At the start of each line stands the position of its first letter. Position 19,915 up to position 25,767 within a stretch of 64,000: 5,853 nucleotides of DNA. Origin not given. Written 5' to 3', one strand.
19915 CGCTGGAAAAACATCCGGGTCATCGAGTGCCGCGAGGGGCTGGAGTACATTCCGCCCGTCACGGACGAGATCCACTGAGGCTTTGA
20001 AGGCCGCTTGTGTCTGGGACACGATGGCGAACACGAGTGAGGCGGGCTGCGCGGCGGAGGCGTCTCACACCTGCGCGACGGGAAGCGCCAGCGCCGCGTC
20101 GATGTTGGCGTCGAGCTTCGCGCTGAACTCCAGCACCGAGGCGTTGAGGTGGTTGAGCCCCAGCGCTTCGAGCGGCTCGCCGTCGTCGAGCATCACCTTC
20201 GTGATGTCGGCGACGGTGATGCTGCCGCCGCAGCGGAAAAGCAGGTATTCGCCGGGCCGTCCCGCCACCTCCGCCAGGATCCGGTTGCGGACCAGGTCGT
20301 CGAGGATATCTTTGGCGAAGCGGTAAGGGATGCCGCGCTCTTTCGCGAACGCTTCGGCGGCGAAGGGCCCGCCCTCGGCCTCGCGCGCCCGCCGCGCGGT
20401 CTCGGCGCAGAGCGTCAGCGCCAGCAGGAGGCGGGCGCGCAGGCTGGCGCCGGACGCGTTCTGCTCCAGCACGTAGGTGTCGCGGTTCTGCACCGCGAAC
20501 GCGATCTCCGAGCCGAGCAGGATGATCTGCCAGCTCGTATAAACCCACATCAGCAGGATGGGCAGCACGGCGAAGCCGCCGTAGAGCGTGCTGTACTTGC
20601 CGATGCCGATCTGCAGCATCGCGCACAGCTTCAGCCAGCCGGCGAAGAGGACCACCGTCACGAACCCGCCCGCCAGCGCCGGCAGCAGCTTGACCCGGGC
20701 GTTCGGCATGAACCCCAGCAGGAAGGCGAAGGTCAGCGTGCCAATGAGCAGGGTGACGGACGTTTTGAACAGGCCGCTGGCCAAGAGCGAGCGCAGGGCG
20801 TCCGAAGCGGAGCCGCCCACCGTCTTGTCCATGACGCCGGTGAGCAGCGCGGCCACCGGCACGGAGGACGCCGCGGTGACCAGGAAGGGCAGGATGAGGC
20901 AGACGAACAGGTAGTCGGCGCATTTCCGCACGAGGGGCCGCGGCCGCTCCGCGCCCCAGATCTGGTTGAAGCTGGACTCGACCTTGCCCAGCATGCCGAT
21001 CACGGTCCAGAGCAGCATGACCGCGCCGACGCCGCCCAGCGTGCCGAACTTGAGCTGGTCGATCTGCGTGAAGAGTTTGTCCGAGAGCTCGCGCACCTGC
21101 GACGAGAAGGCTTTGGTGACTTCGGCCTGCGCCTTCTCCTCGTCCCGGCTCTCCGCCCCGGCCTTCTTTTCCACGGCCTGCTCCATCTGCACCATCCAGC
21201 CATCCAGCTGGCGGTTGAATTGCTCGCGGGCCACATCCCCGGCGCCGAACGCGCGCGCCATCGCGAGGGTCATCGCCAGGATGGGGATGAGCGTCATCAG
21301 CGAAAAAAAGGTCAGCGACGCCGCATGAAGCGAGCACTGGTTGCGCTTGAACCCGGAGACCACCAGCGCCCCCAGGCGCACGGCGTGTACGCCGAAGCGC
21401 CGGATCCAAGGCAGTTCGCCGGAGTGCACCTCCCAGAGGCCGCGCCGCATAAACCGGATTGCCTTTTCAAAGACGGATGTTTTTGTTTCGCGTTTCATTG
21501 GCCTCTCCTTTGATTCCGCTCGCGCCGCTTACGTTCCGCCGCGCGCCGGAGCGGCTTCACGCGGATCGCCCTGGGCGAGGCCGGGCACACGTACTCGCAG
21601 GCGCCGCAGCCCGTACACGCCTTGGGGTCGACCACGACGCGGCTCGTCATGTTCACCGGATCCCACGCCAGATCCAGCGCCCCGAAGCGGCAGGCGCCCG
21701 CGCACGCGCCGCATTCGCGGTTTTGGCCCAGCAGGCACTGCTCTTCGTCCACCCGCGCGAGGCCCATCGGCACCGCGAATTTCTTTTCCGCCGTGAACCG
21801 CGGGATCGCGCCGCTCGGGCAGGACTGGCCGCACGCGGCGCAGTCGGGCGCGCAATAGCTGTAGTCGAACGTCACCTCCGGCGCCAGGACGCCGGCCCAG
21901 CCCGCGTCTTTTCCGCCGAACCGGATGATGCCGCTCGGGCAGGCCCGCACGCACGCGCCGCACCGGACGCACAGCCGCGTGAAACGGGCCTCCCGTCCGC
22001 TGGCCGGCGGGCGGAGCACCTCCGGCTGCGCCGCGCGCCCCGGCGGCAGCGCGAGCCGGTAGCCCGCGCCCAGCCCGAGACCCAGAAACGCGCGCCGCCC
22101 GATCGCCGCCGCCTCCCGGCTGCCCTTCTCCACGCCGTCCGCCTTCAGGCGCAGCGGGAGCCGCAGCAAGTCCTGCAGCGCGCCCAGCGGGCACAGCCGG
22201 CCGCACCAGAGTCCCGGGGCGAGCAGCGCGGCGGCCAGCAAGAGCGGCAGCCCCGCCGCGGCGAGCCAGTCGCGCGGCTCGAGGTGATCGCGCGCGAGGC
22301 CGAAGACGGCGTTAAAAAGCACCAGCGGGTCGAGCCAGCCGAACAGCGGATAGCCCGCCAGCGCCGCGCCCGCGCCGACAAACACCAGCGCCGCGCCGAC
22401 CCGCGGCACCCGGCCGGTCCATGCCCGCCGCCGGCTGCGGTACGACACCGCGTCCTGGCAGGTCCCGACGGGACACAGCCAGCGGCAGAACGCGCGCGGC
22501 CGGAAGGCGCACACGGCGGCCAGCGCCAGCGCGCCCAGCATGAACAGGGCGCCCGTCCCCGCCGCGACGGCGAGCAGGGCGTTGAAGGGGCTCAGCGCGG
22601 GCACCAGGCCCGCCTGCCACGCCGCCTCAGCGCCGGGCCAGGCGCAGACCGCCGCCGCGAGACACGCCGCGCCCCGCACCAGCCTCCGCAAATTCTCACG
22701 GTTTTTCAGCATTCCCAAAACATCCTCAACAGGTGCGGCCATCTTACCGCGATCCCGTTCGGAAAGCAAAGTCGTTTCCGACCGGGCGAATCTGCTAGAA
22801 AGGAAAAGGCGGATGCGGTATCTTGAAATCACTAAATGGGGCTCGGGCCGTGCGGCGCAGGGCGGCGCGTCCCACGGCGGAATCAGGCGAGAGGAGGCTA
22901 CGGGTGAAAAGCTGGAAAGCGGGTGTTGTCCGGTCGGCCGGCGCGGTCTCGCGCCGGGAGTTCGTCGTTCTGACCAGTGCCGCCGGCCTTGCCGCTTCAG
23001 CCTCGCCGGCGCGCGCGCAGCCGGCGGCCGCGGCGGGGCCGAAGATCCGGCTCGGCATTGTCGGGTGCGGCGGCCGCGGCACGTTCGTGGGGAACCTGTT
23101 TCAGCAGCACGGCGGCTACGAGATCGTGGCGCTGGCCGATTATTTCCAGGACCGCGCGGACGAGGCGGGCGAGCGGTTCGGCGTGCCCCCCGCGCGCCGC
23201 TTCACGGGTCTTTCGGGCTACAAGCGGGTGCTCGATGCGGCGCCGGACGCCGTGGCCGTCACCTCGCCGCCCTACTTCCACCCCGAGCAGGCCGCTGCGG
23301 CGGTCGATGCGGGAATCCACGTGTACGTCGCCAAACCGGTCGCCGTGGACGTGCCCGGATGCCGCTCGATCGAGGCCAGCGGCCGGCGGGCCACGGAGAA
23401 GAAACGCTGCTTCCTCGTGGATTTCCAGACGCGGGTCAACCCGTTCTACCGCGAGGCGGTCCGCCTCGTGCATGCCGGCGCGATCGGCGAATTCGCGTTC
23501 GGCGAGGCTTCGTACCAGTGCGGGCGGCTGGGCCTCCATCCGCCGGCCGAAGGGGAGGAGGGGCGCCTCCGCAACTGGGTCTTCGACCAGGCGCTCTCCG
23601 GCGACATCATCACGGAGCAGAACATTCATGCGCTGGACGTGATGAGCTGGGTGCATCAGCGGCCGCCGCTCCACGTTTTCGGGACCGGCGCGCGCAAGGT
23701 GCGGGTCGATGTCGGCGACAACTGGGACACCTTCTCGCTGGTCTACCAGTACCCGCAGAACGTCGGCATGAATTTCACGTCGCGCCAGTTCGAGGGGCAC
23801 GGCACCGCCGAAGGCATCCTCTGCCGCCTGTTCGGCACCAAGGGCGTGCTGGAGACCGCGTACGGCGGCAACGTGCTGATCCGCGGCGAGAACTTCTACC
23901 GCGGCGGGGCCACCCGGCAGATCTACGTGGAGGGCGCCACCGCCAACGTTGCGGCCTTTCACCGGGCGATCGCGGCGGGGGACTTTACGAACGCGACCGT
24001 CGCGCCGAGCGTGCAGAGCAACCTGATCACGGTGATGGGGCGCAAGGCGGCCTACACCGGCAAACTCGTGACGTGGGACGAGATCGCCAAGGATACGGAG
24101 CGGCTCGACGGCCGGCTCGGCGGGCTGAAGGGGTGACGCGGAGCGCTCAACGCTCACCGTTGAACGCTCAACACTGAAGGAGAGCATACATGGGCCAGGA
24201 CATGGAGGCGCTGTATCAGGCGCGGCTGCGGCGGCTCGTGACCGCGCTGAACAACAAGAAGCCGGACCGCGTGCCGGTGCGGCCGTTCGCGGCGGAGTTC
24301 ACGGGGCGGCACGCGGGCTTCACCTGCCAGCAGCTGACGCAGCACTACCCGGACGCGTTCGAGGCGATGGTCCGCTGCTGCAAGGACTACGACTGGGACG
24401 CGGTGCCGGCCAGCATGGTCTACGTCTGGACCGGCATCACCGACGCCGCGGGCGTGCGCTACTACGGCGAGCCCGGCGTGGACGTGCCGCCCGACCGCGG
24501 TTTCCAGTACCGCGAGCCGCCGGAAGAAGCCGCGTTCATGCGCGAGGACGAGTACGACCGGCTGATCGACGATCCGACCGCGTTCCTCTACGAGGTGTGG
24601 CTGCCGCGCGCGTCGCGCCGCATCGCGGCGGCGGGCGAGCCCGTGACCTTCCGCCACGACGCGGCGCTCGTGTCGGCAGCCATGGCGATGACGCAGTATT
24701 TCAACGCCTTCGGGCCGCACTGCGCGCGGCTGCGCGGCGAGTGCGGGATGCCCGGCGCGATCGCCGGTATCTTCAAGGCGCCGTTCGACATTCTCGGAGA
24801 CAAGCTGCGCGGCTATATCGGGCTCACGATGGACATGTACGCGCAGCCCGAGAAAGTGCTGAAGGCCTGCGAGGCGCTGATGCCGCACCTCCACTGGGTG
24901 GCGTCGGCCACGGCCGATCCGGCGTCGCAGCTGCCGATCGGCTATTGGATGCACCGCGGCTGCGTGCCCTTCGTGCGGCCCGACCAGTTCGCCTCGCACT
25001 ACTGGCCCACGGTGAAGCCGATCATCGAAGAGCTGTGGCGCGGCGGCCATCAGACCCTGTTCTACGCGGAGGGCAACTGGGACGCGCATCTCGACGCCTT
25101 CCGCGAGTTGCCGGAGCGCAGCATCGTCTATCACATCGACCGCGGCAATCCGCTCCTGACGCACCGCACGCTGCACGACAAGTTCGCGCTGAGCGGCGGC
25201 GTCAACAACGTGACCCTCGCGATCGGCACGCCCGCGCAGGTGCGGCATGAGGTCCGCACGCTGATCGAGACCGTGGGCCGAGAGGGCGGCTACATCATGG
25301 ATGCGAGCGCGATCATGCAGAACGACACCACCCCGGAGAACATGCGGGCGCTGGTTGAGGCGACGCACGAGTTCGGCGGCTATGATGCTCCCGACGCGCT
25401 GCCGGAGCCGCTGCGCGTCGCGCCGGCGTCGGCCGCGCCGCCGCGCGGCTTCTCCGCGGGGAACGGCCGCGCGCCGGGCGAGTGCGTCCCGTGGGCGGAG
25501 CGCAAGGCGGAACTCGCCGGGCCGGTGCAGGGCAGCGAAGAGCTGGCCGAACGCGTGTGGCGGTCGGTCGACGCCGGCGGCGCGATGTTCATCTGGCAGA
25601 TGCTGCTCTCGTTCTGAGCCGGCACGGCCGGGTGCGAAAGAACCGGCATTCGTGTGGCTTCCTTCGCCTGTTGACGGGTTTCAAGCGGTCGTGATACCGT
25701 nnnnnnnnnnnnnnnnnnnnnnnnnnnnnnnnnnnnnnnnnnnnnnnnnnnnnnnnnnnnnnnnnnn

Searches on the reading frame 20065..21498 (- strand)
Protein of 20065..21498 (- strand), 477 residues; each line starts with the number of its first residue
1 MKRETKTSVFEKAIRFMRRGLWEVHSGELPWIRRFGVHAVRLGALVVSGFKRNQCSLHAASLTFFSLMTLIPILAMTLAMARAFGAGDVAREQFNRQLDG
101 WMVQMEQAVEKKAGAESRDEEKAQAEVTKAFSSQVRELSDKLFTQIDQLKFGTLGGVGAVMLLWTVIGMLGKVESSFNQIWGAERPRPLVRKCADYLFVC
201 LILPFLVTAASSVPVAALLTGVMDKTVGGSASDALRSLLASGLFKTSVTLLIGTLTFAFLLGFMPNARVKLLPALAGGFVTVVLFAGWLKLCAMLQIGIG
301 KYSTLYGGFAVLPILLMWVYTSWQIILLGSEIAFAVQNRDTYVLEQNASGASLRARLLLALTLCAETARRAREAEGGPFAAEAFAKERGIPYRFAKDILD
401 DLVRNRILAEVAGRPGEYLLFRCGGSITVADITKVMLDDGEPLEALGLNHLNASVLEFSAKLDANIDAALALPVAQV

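Call 69: search_protein_families(library=pfam, proteins=[window:20065-21498:-], max_evalue=0.0001)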
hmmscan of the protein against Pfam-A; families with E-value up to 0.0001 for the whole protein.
window:20065-21498:- (477 aa): 2 families
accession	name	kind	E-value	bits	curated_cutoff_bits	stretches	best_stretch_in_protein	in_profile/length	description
PF03631.20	Virul_fac_BrkB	-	1.4e-46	159.7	33.7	1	52-339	2-258/259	Virulence factor BrkB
PF02082.26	Rrf2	-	1.7e-06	28.7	30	1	371-440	16-85/132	Iron-dependent Transcriptional regulator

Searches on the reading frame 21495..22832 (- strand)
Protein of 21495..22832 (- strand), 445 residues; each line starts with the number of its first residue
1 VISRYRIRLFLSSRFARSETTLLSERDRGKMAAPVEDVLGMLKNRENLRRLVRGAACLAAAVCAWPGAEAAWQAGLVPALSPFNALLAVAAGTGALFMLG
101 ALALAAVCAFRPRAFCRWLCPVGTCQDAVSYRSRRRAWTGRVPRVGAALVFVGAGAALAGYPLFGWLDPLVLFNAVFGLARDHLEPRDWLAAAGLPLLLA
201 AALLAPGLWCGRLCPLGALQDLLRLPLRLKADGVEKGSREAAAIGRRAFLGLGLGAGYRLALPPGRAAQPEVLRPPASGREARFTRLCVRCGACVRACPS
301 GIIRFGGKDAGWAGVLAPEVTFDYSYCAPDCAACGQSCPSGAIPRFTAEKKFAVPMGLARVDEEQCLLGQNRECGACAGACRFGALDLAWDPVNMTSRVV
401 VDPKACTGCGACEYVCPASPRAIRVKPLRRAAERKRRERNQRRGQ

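Call 69: search_protein_families(library=pfam, proteins=[window:21495-22832:-], max_evalue=0.0001)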
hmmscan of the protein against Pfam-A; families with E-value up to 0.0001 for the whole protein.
window:21495-22832:- (445 aa): 10 families
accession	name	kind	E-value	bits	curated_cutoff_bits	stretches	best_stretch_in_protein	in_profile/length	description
PF12838.12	Fer4_7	-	4e-15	56.4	27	2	288-342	2-52/52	4Fe-4S dicluster domain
PF12837.12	Fer4_6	-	1.4e-14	53.6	25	1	399-418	2-21/24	4Fe-4S binding domain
PF12801.12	Fer4_5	-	3.4e-14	53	22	2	94-135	2-44/48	4Fe-4S binding domain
PF00037.32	Fer4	-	5.6e-12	45.4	21.1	2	287-304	7-24/24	4Fe-4S binding domain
PF13187.11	Fer4_9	-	2.8e-11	43.7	27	2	288-343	2-52/52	4Fe-4S dicluster domain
PF13237.11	Fer4_10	-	1.6e-09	38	25.5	1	399-429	2-22/53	4Fe-4S dicluster domain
PF12797.12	Fer4_2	-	8.4e-09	35.3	24.5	1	398-418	2-22/22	4Fe-4S binding domain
PF12798.12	Fer4_3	-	2.8e-06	28.1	27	0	288-302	1-15/15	4Fe-4S binding domain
PF14697.11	Fer4_21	-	5.6e-06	26.8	35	1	359-418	1-53/59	4Fe-4S dicluster domain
PF13484.11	Fer4_16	-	9.8e-05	23.5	30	0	288-304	2-18/66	4Fe-4S double cluster binding domain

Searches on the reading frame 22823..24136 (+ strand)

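Call 69: search_protein_families(library=pfam, proteins=[window:22823-24136:+], max_evalue=0.0001)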
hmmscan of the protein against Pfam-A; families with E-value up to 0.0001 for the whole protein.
window:22823-24136:+ (437 aa): 2 families
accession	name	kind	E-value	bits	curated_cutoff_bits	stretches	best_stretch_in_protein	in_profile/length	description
PF01408.29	GFO_IDH_MocA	-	1.2e-15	58.7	24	1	75-185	1-107/120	Oxidoreductase family, NAD-binding Rossmann fold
PF22725.1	GFO_IDH_MocA_C3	-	2.7e-12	47.2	27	1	209-344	1-124/124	GFO/IDH/MocA C-terminal domain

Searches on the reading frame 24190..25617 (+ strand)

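Call 69: search_protein_families(library=pfam, proteins=[window:24190-25617:+], max_evalue=0.0001)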
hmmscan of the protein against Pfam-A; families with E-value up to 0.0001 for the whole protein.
window:24190-25617:+ (475 aa): 1 family
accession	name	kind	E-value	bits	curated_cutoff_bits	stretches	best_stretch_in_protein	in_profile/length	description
PF01208.23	URO-D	-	3.4e-22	79.4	23.9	1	180-395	132-346/346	Uroporphyrinogen decarboxylase (URO-D)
